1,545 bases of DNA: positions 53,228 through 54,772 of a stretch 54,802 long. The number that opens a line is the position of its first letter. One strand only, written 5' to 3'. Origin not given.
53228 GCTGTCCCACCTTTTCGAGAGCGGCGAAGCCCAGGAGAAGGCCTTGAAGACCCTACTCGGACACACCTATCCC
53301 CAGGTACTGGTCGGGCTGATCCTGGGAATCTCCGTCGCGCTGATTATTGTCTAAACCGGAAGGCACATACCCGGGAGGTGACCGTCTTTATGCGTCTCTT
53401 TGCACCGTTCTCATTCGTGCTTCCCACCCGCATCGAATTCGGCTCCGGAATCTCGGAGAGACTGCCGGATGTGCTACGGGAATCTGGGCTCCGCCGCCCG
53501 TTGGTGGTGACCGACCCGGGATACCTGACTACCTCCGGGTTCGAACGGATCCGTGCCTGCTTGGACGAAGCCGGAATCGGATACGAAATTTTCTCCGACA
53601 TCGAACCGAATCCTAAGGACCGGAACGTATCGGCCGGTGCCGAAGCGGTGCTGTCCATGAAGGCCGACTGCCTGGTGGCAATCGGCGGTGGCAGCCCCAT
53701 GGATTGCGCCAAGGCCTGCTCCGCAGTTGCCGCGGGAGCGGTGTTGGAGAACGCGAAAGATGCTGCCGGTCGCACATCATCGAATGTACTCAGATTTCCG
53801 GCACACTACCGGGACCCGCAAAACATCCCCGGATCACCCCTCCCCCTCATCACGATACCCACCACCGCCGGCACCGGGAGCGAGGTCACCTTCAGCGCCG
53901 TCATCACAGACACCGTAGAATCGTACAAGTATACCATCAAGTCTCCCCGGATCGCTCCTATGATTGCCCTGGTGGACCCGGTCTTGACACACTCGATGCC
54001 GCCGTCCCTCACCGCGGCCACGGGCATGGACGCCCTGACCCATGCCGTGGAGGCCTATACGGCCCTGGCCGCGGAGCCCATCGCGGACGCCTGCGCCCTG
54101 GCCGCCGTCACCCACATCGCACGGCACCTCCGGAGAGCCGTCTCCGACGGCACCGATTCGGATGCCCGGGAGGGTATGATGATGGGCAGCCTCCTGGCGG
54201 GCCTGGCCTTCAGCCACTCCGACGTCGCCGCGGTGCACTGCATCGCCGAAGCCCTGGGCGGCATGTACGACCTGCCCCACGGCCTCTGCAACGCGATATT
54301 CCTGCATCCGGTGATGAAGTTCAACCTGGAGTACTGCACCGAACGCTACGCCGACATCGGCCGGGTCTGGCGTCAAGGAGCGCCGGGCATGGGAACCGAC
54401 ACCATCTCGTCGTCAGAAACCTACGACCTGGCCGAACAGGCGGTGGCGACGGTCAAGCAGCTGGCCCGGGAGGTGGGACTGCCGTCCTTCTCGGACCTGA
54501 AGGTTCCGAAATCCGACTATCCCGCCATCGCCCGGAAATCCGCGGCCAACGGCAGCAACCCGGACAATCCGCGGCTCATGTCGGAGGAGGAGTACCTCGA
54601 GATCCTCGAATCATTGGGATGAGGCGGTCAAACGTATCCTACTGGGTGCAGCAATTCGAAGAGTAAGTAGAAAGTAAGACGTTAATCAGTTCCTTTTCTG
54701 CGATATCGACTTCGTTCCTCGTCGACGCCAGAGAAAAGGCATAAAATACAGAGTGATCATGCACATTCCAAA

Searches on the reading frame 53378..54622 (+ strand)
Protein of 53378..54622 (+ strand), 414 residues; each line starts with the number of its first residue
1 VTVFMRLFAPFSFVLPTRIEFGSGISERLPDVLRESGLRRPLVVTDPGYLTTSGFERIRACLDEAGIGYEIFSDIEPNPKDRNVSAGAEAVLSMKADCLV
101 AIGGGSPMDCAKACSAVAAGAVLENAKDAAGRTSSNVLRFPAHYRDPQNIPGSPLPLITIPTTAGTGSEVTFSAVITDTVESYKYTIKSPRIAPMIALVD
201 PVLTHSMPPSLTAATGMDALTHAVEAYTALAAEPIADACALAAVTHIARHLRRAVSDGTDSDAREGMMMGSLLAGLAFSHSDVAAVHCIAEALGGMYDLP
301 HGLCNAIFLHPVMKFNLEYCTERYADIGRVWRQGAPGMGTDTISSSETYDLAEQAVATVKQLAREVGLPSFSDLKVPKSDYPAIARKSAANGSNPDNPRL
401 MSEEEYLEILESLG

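Call 15: find_encoding_contigs(protein=window:53378-54622:+, flank=10000, max_places=10)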
Protein window:53378-54622:+ (414 aa): no gene with exactly this product is on record in the collection.

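Call 19: find_encoding_contigs(protein=window:53390-54622:+, flank=10000, max_places=10)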
Protein window:53390-54622:+ (410 aa): 1 contig read that carries it; 1 place shown.
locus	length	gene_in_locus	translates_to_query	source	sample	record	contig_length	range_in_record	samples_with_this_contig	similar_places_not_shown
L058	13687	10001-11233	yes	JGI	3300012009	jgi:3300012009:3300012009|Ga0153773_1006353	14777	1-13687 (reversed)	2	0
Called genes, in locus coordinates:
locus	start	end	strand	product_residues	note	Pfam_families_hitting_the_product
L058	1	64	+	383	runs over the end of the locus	?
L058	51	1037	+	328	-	PF00535:Glycos_transf_2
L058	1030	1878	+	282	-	PF00005:ABC_tran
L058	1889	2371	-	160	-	-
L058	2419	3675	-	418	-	-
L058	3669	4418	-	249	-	PF17131:TP_0789-like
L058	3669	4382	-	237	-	PF17131:TP_0789-like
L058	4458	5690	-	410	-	PF12704:MacB_PCD, PF02687:FtsX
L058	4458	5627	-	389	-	PF12704:MacB_PCD, PF02687:FtsX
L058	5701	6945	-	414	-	PF12704:MacB_PCD, PF02687:FtsX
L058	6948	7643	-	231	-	PF13191:AAA_16 (faint), PF00005:ABC_tran, PF02463:SMC_N (weak), PF13304:AAA_21 (faint)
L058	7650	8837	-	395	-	PF01145:Band_7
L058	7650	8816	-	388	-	PF01145:Band_7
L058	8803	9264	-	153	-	PF00392:GntR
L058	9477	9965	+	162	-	PF02681:DUF212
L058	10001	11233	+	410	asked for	PF00465:Fe-ADH, PF13685:Fe-ADH_2, PF25137:ADH_Fe_C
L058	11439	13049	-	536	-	PF13191:AAA_16 (weak), PF13401:AAA_22 (weak), PF14516:AAA_35 (weak), PF08011:PDDEXK_9 (weak)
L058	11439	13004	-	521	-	PF13191:AAA_16 (weak), PF13401:AAA_22 (weak), PF14516:AAA_35 (weak), PF08011:PDDEXK_9 (weak)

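Call 56: search_protein_families(library=pfam, proteins=[L058:11439-13049:-], max_evalue=1)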
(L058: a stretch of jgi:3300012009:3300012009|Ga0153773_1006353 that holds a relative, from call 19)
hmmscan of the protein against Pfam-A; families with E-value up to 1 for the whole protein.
L058:11439-13049:- (536 aa): 7 families
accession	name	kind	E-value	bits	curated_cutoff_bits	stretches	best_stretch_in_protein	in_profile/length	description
PF13401.12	AAA_22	-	2.2e-07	31.7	27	1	51-200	4-130/130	AAA domain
PF14516.12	AAA_35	-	2.4e-07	30.3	27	1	57-276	36-246/331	AAA-like domain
PF08011.17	PDDEXK_9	-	4.8e-07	30.1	25.5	1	418-491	2-77/105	PD-(D/E)XK nuclease superfamily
PF13191.12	AAA_16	-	1.3e-05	26.2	32.6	1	42-171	13-154/167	AAA ATPase domain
PF13173.12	AAA_14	-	0.031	14.7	27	1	57-96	7-44/129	AAA domain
PF24883.2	NPHP3_N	-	0.056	14.1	24.8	1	50-171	21-148/164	Nephrocystin 3, N-terminal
PF00004.35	AAA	-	0.28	12.1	21.2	0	56-163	2-72/131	ATPase family associated with various cellular activities (AAA)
